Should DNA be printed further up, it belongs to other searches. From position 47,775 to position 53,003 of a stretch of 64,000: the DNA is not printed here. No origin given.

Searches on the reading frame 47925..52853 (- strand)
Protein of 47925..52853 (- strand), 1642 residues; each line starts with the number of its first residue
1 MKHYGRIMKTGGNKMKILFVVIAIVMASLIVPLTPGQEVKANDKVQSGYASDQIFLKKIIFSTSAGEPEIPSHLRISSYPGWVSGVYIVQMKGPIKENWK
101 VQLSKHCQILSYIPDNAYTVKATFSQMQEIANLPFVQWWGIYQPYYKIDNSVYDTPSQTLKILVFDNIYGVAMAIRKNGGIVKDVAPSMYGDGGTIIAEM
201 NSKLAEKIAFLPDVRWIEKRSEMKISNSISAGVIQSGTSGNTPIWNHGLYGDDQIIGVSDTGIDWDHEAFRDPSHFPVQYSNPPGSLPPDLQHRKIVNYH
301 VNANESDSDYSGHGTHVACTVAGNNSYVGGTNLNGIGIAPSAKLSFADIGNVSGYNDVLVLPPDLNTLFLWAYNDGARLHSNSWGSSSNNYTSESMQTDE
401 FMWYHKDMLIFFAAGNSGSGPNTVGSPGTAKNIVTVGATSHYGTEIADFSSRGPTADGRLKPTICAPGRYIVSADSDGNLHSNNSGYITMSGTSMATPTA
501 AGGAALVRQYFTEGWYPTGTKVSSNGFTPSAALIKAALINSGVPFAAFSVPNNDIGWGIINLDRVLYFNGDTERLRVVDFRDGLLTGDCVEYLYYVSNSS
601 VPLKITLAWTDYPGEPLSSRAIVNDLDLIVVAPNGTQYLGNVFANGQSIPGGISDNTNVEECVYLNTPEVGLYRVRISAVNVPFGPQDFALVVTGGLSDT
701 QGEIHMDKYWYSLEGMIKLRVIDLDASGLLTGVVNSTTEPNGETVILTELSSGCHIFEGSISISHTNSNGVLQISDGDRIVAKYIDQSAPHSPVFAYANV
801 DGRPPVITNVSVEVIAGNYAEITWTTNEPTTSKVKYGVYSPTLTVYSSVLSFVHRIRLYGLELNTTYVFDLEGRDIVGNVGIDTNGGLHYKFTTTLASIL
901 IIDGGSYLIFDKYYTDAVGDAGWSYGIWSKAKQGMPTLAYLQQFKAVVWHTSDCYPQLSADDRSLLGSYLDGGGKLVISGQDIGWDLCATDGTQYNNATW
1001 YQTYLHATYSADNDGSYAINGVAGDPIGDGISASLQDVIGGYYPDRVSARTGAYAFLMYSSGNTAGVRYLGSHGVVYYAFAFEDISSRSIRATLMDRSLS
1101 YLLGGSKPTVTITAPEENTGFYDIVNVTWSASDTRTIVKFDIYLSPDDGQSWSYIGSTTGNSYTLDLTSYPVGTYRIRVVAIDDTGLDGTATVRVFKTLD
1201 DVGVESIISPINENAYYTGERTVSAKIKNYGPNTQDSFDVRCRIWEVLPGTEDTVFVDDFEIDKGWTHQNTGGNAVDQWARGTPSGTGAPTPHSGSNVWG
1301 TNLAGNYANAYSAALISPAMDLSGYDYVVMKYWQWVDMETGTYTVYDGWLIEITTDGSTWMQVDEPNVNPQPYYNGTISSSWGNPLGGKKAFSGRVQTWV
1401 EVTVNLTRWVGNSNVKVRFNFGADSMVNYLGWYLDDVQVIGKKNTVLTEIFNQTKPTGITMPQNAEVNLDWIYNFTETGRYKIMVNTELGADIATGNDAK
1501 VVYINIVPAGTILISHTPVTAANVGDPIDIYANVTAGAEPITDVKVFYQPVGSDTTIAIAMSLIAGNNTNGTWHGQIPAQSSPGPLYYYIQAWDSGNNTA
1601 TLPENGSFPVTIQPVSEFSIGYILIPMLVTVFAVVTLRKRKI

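Call 84: search_protein_families(library=pfam, proteins=[window:47925-52853:-], max_evalue=0.00001)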
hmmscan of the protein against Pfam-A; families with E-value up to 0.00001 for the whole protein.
window:47925-52853:- (1642 aa): 3 families
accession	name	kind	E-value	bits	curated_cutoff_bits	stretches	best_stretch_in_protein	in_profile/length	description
PF00082.27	Peptidase_S8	-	2.6e-47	161.9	21.8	1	251-558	1-288/288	Subtilase family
PF17957.7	Big_7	-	1.4e-07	32.4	24.1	1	1108-1179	1-70/70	Bacterial Ig domain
PF20773.4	InhA-like_MAM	-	7.2e-06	26.1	26.9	0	1316-1445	53-168/191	Immune inhibitor A-like, MAM domain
